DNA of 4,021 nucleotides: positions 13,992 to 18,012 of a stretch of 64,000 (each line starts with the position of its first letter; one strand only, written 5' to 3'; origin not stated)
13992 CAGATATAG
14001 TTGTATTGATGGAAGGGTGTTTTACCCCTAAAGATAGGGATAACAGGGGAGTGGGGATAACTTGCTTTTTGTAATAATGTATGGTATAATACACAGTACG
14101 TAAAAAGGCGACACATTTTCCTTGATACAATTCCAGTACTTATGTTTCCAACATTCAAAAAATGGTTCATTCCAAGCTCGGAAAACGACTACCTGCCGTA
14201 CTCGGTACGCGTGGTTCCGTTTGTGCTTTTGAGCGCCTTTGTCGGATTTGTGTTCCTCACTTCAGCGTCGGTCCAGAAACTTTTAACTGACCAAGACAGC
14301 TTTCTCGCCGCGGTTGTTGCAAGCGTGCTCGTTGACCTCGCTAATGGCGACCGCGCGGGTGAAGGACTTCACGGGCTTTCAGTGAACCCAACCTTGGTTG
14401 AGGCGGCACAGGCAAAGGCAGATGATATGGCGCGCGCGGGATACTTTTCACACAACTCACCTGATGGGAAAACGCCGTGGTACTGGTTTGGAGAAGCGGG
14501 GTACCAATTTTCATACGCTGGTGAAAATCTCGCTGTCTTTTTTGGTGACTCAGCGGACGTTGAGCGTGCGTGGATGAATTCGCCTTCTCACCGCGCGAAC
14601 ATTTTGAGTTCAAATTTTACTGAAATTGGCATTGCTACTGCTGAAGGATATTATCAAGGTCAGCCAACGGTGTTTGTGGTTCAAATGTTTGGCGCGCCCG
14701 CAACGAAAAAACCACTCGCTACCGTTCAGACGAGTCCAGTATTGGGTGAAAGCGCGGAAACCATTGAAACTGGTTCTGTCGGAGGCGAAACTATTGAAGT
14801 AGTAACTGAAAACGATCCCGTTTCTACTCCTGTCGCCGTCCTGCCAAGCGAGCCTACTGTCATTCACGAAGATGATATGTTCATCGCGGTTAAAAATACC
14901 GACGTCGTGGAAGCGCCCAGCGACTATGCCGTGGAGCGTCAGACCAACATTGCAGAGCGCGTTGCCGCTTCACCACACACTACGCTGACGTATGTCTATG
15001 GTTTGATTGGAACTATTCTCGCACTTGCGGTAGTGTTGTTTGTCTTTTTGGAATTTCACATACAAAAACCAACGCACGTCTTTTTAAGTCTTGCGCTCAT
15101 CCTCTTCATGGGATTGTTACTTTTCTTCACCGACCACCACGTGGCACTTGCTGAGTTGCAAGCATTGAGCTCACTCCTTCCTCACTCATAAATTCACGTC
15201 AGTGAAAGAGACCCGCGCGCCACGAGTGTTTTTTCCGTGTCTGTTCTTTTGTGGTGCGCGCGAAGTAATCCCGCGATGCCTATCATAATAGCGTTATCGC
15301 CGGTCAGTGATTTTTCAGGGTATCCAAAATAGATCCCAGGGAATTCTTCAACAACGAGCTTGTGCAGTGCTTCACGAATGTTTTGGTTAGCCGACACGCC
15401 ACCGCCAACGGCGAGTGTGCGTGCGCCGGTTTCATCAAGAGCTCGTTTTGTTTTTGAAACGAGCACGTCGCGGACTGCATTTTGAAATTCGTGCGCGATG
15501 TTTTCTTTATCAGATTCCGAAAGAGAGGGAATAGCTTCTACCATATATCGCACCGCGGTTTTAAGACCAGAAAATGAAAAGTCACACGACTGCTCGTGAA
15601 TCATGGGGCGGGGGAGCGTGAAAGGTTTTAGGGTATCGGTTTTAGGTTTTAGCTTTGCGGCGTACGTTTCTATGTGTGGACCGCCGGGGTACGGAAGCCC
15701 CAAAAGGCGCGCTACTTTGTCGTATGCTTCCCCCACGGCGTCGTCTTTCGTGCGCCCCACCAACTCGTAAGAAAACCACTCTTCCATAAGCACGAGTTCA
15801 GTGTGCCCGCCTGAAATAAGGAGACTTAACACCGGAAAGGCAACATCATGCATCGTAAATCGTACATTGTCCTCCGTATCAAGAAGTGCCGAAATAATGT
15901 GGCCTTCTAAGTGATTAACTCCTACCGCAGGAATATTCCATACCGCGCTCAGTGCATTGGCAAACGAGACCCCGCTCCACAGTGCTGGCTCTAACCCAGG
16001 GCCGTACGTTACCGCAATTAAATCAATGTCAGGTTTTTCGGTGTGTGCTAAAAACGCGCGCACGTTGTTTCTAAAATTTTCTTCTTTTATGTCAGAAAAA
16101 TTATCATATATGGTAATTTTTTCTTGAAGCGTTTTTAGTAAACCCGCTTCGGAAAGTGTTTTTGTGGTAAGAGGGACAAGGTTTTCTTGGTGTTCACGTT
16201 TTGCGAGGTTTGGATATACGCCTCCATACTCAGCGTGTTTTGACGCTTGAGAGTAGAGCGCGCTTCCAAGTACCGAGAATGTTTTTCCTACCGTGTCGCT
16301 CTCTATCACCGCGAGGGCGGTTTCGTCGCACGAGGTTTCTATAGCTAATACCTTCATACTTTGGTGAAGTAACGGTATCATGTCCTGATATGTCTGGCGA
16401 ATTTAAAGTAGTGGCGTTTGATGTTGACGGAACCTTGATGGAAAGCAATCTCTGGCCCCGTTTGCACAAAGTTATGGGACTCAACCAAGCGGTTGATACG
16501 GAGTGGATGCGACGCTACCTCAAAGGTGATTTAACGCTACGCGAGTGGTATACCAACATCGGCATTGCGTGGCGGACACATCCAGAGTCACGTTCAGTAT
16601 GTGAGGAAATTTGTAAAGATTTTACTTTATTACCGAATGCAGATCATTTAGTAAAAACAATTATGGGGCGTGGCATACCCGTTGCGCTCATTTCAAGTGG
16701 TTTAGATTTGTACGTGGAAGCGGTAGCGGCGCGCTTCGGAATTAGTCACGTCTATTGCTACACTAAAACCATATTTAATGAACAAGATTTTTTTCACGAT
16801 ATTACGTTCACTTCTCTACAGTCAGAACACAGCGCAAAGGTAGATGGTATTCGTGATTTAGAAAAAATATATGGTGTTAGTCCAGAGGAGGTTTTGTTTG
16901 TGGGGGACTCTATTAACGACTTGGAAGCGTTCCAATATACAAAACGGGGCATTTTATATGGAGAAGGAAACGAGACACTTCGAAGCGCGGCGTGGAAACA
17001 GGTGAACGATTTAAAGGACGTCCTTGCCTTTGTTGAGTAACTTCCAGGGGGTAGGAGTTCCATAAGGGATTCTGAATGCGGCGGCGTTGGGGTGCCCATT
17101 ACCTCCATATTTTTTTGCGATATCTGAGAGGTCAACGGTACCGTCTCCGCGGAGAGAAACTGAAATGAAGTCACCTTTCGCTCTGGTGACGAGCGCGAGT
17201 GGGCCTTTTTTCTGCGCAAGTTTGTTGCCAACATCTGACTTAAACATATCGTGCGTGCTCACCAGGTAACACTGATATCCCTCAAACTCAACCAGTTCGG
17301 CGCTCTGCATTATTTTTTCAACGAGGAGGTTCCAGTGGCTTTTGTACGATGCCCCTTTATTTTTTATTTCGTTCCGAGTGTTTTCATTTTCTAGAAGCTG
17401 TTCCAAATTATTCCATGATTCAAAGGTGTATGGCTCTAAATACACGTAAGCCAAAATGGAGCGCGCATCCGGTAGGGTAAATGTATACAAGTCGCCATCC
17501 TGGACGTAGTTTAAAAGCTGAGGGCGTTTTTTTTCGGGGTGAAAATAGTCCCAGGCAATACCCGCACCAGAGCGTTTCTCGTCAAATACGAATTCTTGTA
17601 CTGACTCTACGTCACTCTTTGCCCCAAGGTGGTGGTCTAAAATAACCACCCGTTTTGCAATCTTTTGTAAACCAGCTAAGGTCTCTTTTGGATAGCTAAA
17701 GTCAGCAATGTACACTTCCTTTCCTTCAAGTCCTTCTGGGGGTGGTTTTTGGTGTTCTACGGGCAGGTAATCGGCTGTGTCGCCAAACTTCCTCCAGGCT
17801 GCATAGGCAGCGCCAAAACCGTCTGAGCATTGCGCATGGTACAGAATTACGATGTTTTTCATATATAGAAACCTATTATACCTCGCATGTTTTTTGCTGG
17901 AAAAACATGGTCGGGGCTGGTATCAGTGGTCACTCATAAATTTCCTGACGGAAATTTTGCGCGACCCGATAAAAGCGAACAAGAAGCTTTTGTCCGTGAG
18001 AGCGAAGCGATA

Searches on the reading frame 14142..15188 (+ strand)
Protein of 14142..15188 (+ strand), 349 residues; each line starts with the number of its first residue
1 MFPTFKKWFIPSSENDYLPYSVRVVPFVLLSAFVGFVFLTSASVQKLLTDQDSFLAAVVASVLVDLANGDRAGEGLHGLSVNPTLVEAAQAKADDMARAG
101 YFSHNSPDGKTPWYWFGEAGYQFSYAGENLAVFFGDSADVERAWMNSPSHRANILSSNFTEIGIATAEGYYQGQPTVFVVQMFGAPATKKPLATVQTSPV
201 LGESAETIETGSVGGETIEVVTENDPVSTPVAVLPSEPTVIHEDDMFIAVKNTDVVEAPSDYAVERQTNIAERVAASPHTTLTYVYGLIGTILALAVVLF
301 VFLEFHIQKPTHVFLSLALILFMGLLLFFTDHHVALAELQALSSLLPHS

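Call 8: search_protein_families(library=pfam, proteins=[window:14142-15188:+], max_evalue=0.01)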
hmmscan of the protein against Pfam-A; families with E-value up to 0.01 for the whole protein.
window:14142-15188:+ (349 aa): 1 family
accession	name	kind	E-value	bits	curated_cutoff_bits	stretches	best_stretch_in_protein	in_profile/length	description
PF00188.32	CAP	-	5.6e-18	66.3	21.1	1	65-183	2-117/117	Cysteine-rich secretory protein family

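Call 84: search_protein_families(library=ncbifam, proteins=[window:14142-15188:+], max_evalue=1)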
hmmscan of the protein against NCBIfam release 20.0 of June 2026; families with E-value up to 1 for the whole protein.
window:14142-15188:+ (349 aa): 2 families
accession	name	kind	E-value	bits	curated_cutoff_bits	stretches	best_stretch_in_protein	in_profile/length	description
TIGR02909.1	spore_YkwD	subfamily_domain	6e-31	107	171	1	62-183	7-125/127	uncharacterized protein, YkwD family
NF052539.1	DivAsocLipDalA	equivalog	4.5e-13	49.4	200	1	57-166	45-154/169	divisome-associated lipoprotein DalA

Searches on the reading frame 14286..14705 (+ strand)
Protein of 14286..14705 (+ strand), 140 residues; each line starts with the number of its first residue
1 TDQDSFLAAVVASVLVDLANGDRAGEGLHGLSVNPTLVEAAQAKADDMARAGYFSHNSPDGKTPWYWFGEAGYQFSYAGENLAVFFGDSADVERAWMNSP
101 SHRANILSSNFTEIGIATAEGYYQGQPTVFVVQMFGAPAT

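Call 81: find_related_loci(query=A6, collection=metagenome_contigs, flank=6000)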
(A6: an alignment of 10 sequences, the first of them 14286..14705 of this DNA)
Query A6 (140 aa) in metagenome_contigs; peptide patterns used: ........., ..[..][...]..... (x = any residue, [..] = any of these).
600 stretches matched a pattern (row limit reached: there are more); 583 encode a relative of the query (tblastn E <= 1e-3); the best 80 are kept; 80 distinct loci.
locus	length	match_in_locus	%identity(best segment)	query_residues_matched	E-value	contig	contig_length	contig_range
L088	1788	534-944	67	3-139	9e-64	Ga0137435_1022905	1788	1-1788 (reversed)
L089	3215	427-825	71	7-139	2e-61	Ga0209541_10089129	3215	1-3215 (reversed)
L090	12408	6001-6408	65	3-138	1e-60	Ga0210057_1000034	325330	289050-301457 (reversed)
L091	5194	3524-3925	70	7-140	4e-60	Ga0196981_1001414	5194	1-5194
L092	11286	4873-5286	68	3-140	1e-59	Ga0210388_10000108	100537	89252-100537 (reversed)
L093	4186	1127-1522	68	8-139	2e-59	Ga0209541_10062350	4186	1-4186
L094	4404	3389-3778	68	7-136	2e-59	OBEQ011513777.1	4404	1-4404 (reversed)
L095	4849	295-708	64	2-139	4e-59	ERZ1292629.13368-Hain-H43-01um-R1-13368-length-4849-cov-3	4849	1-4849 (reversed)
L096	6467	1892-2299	68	1-136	1e-58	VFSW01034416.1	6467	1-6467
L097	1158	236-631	67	8-139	1e-61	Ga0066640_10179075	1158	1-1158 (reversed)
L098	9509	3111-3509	65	7-139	2e-58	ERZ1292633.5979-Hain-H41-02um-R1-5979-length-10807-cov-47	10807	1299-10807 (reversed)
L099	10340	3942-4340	68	7-139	6e-58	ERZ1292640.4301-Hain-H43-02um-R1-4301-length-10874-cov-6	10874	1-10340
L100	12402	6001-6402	65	7-140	5e-58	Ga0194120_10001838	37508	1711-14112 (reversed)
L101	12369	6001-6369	71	17-139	2e-57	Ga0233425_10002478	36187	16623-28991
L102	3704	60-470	64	3-139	1e-57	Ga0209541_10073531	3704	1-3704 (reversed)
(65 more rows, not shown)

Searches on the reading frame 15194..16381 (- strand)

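Call 8: search_protein_families(library=pfam, proteins=[window:15194-16381:-], max_evalue=0.01)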
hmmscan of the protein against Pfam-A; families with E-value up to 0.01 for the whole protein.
window:15194-16381:- (395 aa): 3 families
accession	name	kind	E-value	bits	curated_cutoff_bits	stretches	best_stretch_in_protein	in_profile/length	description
PF00814.31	TsaD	-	7.2e-78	262.4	24.8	2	113-368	45-263/264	tRNA N6-adenosine threonylcarbamoyltransferase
PF22521.2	HypF_C_2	-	2e-06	28.2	27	1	274-367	146-239/241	Carbamoyltransferase, Kae1-like Domain, second subdomain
PF02543.21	Carbam_trans_N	-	0.0035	17.2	24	1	290-340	271-321/346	Carbamoyltransferase N-terminus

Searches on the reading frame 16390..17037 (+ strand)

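Call 8: search_protein_families(library=pfam, proteins=[window:16390-17037:+], max_evalue=0.01)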
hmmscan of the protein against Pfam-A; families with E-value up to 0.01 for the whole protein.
window:16390-17037:+ (216 aa): 5 families
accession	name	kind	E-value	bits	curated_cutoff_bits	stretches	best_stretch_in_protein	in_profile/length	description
PF00702.32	Hydrolase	-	3.1e-19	70.5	26.4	1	5-182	1-188/191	haloacid dehalogenase-like hydrolase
PF12710.13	HAD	-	3e-14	54.3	27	1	8-181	1-188/189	haloacid dehalogenase-like hydrolase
PF08282.18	Hydrolase_3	-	3.5e-11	43.8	20.9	1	143-205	181-243/255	haloacid dehalogenase-like hydrolase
PF13419.12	HAD_2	-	5.7e-08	33.5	23.8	1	9-180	2-167/178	Haloacid dehalogenase-like hydrolase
PF05116.19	S6PP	-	0.0003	20.9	20.3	1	147-199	163-215/247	Sucrose-6F-phosphate phosphohydrolase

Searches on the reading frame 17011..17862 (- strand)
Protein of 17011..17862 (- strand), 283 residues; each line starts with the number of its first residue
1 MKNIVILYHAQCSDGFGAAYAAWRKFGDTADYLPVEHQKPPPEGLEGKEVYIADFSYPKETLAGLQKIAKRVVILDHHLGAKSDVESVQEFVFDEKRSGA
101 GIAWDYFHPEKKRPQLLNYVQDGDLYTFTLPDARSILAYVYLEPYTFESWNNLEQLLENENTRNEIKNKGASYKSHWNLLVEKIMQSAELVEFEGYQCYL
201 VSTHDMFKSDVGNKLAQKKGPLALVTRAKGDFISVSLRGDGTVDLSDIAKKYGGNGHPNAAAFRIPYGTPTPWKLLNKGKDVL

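Call 8: search_protein_families(library=pfam, proteins=[window:17011-17862:-], max_evalue=0.01)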
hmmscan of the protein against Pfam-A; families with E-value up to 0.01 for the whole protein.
window:17011-17862:- (283 aa): 2 families
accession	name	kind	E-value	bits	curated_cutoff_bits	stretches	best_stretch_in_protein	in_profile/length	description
PF02272.25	DHHA1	-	9.4e-06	26.5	25.9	1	214-266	24-84/102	DHHA1 domain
PF01368.27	DHH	-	5.7e-05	23.8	28.1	1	4-110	2-105/125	DHH family, N-terminal domain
